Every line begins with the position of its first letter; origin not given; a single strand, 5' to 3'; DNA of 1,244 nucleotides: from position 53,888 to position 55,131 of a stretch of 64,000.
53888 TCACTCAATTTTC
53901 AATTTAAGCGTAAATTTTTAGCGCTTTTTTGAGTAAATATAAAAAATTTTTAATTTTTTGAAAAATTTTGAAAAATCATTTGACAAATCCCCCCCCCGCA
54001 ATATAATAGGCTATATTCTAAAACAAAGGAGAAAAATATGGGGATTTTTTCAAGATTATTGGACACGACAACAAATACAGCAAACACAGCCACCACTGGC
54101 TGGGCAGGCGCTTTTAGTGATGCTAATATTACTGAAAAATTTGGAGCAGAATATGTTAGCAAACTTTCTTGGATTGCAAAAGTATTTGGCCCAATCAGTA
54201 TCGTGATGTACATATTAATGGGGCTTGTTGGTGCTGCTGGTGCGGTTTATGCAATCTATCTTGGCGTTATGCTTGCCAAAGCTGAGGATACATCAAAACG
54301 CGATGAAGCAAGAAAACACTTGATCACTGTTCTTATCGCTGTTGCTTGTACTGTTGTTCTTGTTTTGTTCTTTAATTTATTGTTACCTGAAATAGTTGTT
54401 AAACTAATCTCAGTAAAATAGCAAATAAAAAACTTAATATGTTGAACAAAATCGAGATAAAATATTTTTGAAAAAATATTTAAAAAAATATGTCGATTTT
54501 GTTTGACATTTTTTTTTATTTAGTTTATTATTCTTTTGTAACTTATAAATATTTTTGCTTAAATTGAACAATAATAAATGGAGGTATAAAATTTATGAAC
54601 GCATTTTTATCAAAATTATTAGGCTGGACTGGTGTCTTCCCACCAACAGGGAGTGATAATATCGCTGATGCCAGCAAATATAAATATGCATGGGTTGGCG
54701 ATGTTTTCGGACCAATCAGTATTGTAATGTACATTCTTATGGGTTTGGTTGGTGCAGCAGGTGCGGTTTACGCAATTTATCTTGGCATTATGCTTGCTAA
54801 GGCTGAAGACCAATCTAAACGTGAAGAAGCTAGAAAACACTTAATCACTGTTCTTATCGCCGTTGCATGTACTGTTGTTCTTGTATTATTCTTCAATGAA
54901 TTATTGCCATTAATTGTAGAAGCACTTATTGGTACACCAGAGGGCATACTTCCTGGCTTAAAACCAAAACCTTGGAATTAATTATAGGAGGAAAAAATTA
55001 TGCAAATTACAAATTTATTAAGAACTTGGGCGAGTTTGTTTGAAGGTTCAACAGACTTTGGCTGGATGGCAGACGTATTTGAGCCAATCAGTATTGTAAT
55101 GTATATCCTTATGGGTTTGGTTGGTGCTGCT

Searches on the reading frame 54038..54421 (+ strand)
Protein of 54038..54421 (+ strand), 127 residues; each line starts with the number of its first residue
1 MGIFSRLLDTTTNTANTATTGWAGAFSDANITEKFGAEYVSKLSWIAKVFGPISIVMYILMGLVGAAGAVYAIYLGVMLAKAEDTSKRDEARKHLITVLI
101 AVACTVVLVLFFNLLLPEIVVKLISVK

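Call 7: search_protein_families(library=pfam, proteins=[window:54038-54421:+], max_evalue=0.1)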
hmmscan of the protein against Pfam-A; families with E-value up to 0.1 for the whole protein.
window:54038-54421:+ (127 aa): 6 families
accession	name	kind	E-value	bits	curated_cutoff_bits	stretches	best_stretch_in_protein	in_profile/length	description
PF07331.16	TctB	-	0.00034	21.2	29.1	1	44-116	69-132/137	Tripartite tricarboxylate transporter TctB family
PF07264.17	EI24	-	0.01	16.4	32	1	22-113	52-134/199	Sulfate transporter CysZ/Etoposide-induced protein 2.4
PF18895.5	T4SS_pilin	-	0.018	15.6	26.6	1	56-109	12-65/71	Type IV secretion system pilin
PF10754.15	DUF2569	-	0.026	15.4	26.5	1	53-113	48-105/143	Protein of unknown function (DUF2569)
PF20990.2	DUF2207_C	-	0.053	13.6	33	1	12-116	104-184/247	Predicted membrane protein (DUF2207) C-terminal domain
PF06570.16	DUF1129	-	0.054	13.5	29.1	1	54-123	113-179/207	Protein of unknown function (DUF1129)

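Call 8: search_protein_families(library=ncbifam, proteins=[window:54038-54421:+], max_evalue=0.1)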
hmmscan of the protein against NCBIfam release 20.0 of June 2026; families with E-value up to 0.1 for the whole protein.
window:54038-54421:+ (127 aa): 2 families
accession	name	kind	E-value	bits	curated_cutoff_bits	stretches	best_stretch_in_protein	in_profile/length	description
NF045849.1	ICE_MMCAP2_0565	equivalog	1.1e-10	41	40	1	48-115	8-76/80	Mbov_0395 family pilin-like conjugal transfer protein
NF000780.0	PRK00052.4-1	equivalog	0.0058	15.9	547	1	46-115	203-274/327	prolipoprotein diacylglyceryl transferase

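Call 9: find_encoding_contigs(protein=window:54038-54421:+, flank=3000, max_places=10)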
Protein window:54038-54421:+ (127 aa): 3 contigs read that carry it; 3 places shown.
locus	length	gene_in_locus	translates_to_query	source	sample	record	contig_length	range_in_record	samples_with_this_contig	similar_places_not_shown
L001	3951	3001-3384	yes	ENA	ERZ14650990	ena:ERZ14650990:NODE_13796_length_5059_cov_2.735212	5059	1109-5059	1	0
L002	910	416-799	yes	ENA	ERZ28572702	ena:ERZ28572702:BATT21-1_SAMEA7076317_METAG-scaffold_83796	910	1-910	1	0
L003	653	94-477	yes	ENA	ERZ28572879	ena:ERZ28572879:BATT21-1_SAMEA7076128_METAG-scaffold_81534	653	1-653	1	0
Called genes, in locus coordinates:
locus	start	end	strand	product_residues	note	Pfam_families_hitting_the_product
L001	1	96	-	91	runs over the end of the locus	PF00216:Bac_DNA_binding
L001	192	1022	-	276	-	PF10502:Peptidase_S26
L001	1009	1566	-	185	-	PF02677:QueH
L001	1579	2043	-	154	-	-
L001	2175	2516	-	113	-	PF12840:HTH_20 (weak), PF01022:HTH_5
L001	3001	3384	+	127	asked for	-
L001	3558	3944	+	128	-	-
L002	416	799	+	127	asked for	-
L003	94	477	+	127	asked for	-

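Call 16: find_related_loci(query=A2, collection=genome_contigs, flank=4000)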
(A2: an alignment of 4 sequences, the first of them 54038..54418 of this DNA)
Query A2 (127 aa) in genome_contigs; peptide patterns used: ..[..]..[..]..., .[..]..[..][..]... (x = any residue, [..] = any of these).
309 stretches matched a pattern; 52 encode a relative of the query (tblastn E <= 1e-3); 52 distinct loci.
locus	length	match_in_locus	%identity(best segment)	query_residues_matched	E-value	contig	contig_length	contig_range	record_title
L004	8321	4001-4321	60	13-120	5e-40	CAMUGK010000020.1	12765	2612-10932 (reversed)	MAG TPA_asm: uncultured Firmicutes bacterium isolate SRR14038242_bin.50_metawrap_v1.3_MAG genome assembly, contig: NODE.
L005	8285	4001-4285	56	21-125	2e-33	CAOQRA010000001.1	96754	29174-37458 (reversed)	MAG TPA_asm: uncultured Eubacteriales bacterium isolate MGBC149797 genome assembly, contig: MGBC149797.1, whole genome s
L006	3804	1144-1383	64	41-120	4e-32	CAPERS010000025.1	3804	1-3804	MAG TPA_asm: uncultured Eubacteriales bacterium isolate MGBC153948 genome assembly, contig: MGBC153948.25, whole genome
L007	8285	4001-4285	64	21-125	7e-31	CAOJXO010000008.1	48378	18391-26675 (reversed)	MAG TPA_asm: uncultured Firmicutes bacterium isolate SRR15604611_bin.41_metawrap_v1.3_MAG genome assembly, contig: NODE.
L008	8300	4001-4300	52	15-120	1e-30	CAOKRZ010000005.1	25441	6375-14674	MAG TPA_asm: uncultured Christensenella sp. isolate SRR17684621_bin.12_metawrap_v1.3_MAG genome assembly, contig: NODE.1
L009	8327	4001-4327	58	13-120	2e-30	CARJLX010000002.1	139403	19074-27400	MAG TPA_asm: uncultured Eubacteriales bacterium isolate MGBC129253 genome assembly, contig: MGBC129253.2, whole genome s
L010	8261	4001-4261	54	20-120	4e-30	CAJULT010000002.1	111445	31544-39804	MAG TPA_asm: uncultured Christensenellaceae bacterium isolate MGBC157384 genome assembly, contig: MGBC157384.2, whole ge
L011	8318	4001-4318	64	13-120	8e-30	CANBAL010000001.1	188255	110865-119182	MAG TPA_asm: uncultured Clostridia bacterium isolate SRR15322609_bin.15_metawrap_v1.3_MAG genome assembly, contig: NODE.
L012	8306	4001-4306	56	13-126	5e-29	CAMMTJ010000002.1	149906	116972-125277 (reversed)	MAG: uncultured Firmicutes bacterium isolate ERR4968593_bin.22_MetaWRAP_v1.1_MAG genome assembly, contig: NODE_49_length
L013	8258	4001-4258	61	33-120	8e-29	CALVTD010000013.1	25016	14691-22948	MAG: uncultured Clostridia bacterium isolate BRZ_CQ__bin56 genome assembly, contig: BRZ_CQ__NODE_1957_length_25016_cov_4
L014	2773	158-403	60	36-117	4e-28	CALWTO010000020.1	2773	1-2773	MAG: uncultured Clostridia bacterium isolate E19__bin314 genome assembly, contig: E19__k127_9424137, whole genome shotgu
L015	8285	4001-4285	60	21-125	2e-28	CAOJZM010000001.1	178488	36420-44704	MAG TPA_asm: uncultured Christensenella sp. isolate SRR17684625_bin.32_metawrap_v1.3_MAG genome assembly, contig: NODE.3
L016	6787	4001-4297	53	20-120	6e-28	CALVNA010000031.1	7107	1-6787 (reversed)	MAG: uncultured Clostridia bacterium isolate BRZ_DN__bin10 genome assembly, contig: BRZ_DN__NODE_12507_length_7107_cov_5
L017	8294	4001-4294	50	18-120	1e-27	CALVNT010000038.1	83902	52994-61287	MAG: uncultured Clostridia bacterium isolate E03__bin334 genome assembly, contig: E03__k127_3909528, whole genome shotgu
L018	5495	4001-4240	61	41-120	4e-27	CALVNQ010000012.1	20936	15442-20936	MAG: uncultured Clostridia bacterium isolate BRZ_BV__bin76 genome assembly, contig: BRZ_BV__NODE_2399_length_20936_cov_1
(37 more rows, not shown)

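Call 18: find_homologous_proteins(query=window:54038-54418:+, max_evalue=1e-10)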
Query window:54038-54418:+ (127 aa): 102 proteins with E <= 1e-10 among 158 candidates.
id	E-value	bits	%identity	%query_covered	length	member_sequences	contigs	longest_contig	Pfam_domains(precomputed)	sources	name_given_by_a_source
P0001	1.8e-72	259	99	100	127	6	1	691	-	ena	-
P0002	6.0e-41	157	92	69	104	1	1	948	-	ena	-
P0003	1.9e-38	149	75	83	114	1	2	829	-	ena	-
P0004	2.5e-37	145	71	83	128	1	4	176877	-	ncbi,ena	-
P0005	2.7e-35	139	62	82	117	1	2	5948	PF18895.6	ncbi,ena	-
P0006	3.4e-35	139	80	73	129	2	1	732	-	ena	-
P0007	6.0e-35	138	63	83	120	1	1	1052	PF18895.6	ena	-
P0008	1.5e-34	136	60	92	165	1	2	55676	PF18895.6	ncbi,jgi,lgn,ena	-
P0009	2.0e-34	136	68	79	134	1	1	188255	-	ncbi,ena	-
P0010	2.5e-34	136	56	82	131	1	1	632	-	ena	-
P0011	3.0e-34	135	62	79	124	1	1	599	PF18895.6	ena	-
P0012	4.8e-34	135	63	82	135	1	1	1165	-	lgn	-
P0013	1.0e-33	134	74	68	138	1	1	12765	-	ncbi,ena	-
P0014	1.5e-33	133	62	86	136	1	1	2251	-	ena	-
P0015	3.0e-33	132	69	79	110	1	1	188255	PF18895.6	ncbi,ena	-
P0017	2.6e-32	129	63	79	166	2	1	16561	PF18895.6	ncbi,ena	-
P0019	9.3e-32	127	64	79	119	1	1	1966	PF18895.6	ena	-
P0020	2.4e-31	126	58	83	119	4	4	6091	PF18895.6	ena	-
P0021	5.1e-31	125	60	82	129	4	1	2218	PF18895.6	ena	-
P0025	2.0e-30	123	57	86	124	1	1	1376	PF18895.6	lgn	-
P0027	2.5e-30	123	62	82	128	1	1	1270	PF18895.6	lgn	-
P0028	2.7e-30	123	59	80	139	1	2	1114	PF18895.6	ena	-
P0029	4.3e-30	122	62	79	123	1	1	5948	PF18895.6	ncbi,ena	-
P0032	1.5e-29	120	58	68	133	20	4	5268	PF18895.6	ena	-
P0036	2.1e-29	120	56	88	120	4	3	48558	PF18895.6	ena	-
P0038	2.4e-29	120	54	72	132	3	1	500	PF18895.6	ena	-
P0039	2.5e-29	120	54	72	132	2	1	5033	PF18895.6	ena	-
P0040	3.0e-29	119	58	86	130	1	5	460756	PF18895.6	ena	-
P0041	3.1e-29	119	75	61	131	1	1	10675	PF18895.6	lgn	-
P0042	3.1e-29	119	59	83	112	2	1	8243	PF18895.6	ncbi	-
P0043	3.2e-29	119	54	72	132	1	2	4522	PF18895.6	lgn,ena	-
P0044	3.5e-29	119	56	72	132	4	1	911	PF18895.6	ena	-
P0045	8.1e-29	118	57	83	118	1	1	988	PF18895.6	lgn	-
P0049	1.6e-28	117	67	67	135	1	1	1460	PF18895.6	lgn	-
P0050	1.8e-28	117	67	66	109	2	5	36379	PF18895.6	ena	-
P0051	2.3e-28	117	56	67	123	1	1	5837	PF18895.6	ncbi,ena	-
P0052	2.7e-28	116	61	82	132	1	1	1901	PF18895.6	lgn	-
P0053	2.9e-28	116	53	86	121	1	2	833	PF18895.6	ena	-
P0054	3.2e-28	116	57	91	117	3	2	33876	PF18895.6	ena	-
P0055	3.4e-28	116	56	79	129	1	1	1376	PF18895.6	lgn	-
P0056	5.6e-28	115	72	64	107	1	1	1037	PF18895.6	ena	-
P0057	5.8e-28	115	56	91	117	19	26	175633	PF18895.6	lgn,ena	-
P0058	6.2e-28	115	59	83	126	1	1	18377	PF18895.6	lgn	-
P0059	8.1e-28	115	70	61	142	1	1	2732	PF18895.6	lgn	-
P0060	9.1e-28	115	60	83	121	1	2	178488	PF18895.6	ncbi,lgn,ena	-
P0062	3.5e-27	113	59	83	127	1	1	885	PF18895.6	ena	-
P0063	7.8e-27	112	65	65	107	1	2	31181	PF18895.6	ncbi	-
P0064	1.9e-26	110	63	65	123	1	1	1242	PF18895.6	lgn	-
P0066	1.2e-25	108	60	79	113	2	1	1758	PF18895.6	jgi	-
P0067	1.7e-25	107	54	87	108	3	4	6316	PF18895.6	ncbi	-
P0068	2.3e-25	107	56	79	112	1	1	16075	PF18895.6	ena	-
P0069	3.2e-25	106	59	83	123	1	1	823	PF18895.6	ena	-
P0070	3.3e-25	106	66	61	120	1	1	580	PF18895.6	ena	-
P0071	7.2e-25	105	63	66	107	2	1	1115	PF18895.6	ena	-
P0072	1.2e-24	105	62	67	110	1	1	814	PF18895.6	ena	-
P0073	1.7e-24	104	62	68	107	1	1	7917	PF18895.6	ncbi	-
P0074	2.1e-24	104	62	66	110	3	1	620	PF18895.6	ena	-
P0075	3.9e-24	103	63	69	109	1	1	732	PF18895.6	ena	-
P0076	4.2e-24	103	61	67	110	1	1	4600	PF18895.6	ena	-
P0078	8.1e-24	102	65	61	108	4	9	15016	PF18895.6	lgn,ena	-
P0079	9.1e-24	102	62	68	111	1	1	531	PF18895.6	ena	-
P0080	1.2e-23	101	61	67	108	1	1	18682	PF18895.6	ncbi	-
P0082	1.8e-23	101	61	63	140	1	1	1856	PF18895.6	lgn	-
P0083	2.0e-23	101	62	67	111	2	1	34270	PF18895.6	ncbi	-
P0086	2.9e-23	100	59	65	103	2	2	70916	PF18895.6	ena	-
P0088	3.6e-23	100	56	74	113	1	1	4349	PF18895.6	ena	-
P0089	5.3e-23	99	59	69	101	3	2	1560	PF18895.6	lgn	-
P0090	1.9e-22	97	53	83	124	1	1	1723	PF18895.6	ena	-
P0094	3.4e-21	93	54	70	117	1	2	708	PF18895.6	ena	-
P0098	5.5e-20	90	77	47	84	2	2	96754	PF18895.6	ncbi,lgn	-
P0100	2.4e-19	87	65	54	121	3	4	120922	PF18895.6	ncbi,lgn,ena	-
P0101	9.6e-19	86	52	76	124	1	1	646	PF18895.6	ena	-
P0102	3.1e-18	84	49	84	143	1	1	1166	PF18895.6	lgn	-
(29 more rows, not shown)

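Call 19: find_encoding_contigs(protein=P0001, flank=3000, max_places=10)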
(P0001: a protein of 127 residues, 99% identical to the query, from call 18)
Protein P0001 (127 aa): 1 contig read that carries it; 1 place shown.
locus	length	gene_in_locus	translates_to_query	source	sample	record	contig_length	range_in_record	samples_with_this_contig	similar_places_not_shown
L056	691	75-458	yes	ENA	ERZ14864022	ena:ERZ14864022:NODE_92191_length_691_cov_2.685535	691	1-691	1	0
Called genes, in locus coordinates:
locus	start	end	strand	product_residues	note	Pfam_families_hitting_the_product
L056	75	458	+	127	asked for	-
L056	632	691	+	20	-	?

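Call 20: find_encoding_contigs(protein=P0002, flank=3000, max_places=10)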
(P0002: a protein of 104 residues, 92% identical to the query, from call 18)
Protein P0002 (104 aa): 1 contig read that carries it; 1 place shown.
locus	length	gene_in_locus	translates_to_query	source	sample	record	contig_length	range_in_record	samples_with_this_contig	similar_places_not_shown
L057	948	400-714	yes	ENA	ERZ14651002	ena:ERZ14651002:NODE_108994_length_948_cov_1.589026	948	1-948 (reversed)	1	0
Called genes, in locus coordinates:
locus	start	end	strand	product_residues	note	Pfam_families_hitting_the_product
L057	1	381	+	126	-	?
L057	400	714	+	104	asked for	-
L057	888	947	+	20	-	?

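Call 21: find_encoding_contigs(protein=P0003, flank=3000, max_places=10)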
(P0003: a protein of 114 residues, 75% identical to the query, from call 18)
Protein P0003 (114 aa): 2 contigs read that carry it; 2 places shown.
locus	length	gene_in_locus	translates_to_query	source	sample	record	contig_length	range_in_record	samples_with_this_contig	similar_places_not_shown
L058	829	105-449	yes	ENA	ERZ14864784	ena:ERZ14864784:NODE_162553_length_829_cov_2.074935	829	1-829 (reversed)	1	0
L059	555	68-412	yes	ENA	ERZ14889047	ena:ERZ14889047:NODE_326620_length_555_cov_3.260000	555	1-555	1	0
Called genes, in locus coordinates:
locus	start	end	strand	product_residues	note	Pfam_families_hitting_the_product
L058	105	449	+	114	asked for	-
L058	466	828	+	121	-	?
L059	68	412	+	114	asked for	-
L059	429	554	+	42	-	?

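Call 22: find_encoding_contigs(protein=P0006, flank=3000, max_places=10)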
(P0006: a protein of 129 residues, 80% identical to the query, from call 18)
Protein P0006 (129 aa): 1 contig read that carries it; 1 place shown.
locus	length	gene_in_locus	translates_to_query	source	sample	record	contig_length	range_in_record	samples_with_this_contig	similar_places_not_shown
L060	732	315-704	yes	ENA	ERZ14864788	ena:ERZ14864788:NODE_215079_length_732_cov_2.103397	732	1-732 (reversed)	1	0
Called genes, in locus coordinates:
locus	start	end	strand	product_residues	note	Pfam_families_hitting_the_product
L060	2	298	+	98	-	?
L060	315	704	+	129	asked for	-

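Call 72: predict_structure(alignment_id=A4)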
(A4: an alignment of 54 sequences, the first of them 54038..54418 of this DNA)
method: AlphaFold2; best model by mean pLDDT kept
length: 127 residues; sequences in the alignment: 54
mean_pLDDT: 77.2   pTM: 0.55
mean pLDDT of the five models: 77.2, 74.1, 72.9, 71.4, 71.3
residues with pLDDT >= 90: 3; 70-90: 100; 50-70: 19; < 50: 5
segments of 3 or more residues with pLDDT < 50: 16-18
pLDDT, mean of each block of 10 residues (from residue 1): 56 51 72 78 80 82 87 85 82 87 87 83 74
secondary structure, 60 per line:
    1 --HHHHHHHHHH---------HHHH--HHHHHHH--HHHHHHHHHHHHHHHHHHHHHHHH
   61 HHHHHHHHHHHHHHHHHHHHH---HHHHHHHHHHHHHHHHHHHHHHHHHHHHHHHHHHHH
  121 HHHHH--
elements in order: H3-12 H22-25 H28-34 H37-81 H85-125

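Call 74: fold_search(model_id=the predicted structure, library=pdb)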
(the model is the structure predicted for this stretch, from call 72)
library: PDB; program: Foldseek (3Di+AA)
matches with E <= 10: 114; with E <= 0.001: 0
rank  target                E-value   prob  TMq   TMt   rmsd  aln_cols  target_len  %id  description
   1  7pro_A                6.7e-01  0.66  0.43  0.12   4.9       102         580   15  Structure of CtAtm1 in the inward-open with Glutathione-complexed [2Fe-2S] cluster bound (released 2022-08-10)
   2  7pru_A                1.6e+00  0.38  0.41  0.12   4.8       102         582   15  Structure of CtAtm1 in the inward-facing partially occluded with cargo bound (released 2022-08-10)
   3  7pqx_A                1.6e+00  0.38  0.43  0.12   4.9       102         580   15  Structure of CtAtm1 in the inward-facing open conformation (released 2022-08-10)
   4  2yaj_C                2.1e+00  0.15  0.25  0.05  10.1        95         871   13  CRYSTAL STRUCTURE OF GLYCYL RADICAL ENZYME with bound substrate (released 2011-09-21)
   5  3caz_B                2.2e+00  0.23  0.48  0.31  22.9       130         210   15  Crystal structure of a BAR protein from Galdieria sulphuraria (released 2008-03-04)
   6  8a7f_B                2.7e+00  0.38  0.46  0.18   6.3        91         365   15  Crystal structure of a chimeric LOV-Histidine kinase SB2F1-I66R mutant (asymmetrical variant, trigonal form with long  (released 2024-01-10)
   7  8jpb_R                2.7e+00  0.30  0.35  0.16  15.5       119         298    9  cryo-EM structure of NTSR1-GRK2-Galpha(q) complexes 1 (released 2023-08-09)
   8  2zr3_A                3.0e+00  0.13  0.28  0.11   7.9        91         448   13  Crystal structure of seryl-tRNA synthetase from Pyrococcus horikoshii (released 2008-09-09)
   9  6z01_A                3.2e+00  0.75  0.33  0.08   1.9        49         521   14  DNA Topoisomerase (released 2021-11-17)
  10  4tq3_B                3.4e+00  0.20  0.27  0.12  11.9        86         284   19  Structure of a UbiA homolog from Archaeoglobus fulgidus bound to GPP and Mg2+ (released 2014-07-16)
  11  4l0r_B                3.6e+00  0.63  0.39  0.64   2.5        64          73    8  Crystal structure of FGF2-interacting protein from Homo sapiens. Northeast Structural Genomics Consortium Target HR902 (released 2013-09-04)
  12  9p6i_B                3.6e+00  0.35  0.40  0.30   3.8        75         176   16  Crystal Structure of the Histidine Kinase VC2136 from Vibrio cholerae serotype O1 (released 2025-08-20)
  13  8a52_A                3.6e+00  0.30  0.45  0.18   6.3        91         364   15  Crystal structure of a chimeric LOV-Histidine kinase SB2F1 (asymmetrical variant, trigonal form with long c-axis) (released 2023-12-27)
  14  9g2r_E                3.6e+00  0.16  0.36  0.22   9.7       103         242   11  Endophilin B1 dimers bound to nanodiscs (released 2024-08-07)
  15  8ibh                  3.8e+00  0.60  0.36  0.57   2.6        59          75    7  Cep57 C-terminal domain (released 2024-02-14)
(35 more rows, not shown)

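Call 75: search_solved_structures(query=A4, max_evalue=10)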
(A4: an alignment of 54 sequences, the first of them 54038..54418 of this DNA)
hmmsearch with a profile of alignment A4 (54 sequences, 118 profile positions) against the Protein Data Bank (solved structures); distinct sequences matched with E-value up to 10: 4.
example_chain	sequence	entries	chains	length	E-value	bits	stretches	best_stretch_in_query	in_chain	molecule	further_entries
7ajq_F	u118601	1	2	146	0.77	12.6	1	13-51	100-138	Biopolymer transport protein ExbD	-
6tyi_Y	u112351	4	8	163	1.2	12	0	3-48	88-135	Biopolymer transport protein ExbD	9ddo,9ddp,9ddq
8zmr_A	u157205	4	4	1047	1.5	11.7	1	44-99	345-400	Maltose/maltodextrin-binding periplasmic protein,Vesicular acetylcholine transporter,DARPi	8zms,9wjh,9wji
7jro_a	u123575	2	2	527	1.8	11.4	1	38-105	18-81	COX1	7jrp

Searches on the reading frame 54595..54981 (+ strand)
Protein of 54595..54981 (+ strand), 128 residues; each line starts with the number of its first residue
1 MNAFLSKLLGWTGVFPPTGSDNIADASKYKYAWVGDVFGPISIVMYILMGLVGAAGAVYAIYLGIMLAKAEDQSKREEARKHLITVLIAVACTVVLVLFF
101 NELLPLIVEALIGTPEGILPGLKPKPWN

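Call 7: search_protein_families(library=pfam, proteins=[window:54595-54981:+], max_evalue=0.1)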
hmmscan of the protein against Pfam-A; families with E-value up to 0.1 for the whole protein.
window:54595-54981:+ (128 aa): 9 families
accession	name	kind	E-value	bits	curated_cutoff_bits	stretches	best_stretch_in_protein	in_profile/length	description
PF07331.16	TctB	-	0.00026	21.6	29.1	1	41-105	77-133/137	Tripartite tricarboxylate transporter TctB family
PF18895.5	T4SS_pilin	-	0.0006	20.3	26.6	1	44-92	12-60/71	Type IV secretion system pilin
PF00654.25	Voltage_CLC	-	0.008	15.8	24.8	1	38-104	155-222/346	Voltage gated chloride channel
PF01810.24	LysE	-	0.025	14.5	25.6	1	45-90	55-99/193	LysE type translocator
PF07264.17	EI24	-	0.034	14.7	32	1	27-113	56-134/199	Sulfate transporter CysZ/Etoposide-induced protein 2.4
PF10754.15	DUF2569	-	0.041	14.8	26.5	1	42-102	49-105/143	Protein of unknown function (DUF2569)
PF06570.16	DUF1129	-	0.053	13.6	29.1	1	43-105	114-172/207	Protein of unknown function (DUF1129)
PF07666.16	MpPF26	-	0.06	13.9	37.2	0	37-90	3-61/75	M penetrans paralogue family 26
PF06664.17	WLS-like_TM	-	0.097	12.4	28.3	0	46-100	149-207/247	Wntless-like, transmembrane domain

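Call 8: search_protein_families(library=ncbifam, proteins=[window:54595-54981:+], max_evalue=0.1)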
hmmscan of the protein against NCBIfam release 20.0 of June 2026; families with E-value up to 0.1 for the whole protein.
window:54595-54981:+ (128 aa): 4 families
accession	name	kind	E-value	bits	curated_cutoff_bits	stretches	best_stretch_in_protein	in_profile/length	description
NF045849.1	ICE_MMCAP2_0565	equivalog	7.5e-11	41.6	40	1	41-100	13-73/80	Mbov_0395 family pilin-like conjugal transfer protein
NF000780.0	PRK00052.4-1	equivalog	0.0055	16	547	1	29-101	198-272/327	prolipoprotein diacylglyceryl transferase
NF004926.0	PRK06286.1-1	equivalog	0.0069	16.7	130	1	65-108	19-61/84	putative monovalent cation/H+ antiporter subunit G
NF005167.0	PRK06638.2-2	equivalog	0.032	14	137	1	53-107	60-115/176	NADH-quinone oxidoreductase subunit J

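Call 56: find_encoding_contigs(protein=window:54595-54981:+, flank=1500, max_places=10)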
Protein window:54595-54981:+ (128 aa): 3 contigs read that carry it; 3 places shown.
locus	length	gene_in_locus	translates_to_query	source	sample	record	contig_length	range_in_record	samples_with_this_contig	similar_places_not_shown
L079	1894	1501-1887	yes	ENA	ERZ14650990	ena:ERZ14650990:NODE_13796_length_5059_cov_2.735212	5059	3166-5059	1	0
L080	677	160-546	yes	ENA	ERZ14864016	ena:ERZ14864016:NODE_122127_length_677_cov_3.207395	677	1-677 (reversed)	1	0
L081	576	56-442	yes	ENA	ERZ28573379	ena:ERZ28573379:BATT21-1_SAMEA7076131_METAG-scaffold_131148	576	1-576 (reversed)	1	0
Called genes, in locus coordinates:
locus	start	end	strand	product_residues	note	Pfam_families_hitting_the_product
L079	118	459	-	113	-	PF12840:HTH_20 (weak), PF01022:HTH_5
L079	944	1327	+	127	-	-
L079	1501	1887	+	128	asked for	-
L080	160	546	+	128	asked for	-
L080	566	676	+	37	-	?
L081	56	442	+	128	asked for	-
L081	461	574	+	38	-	?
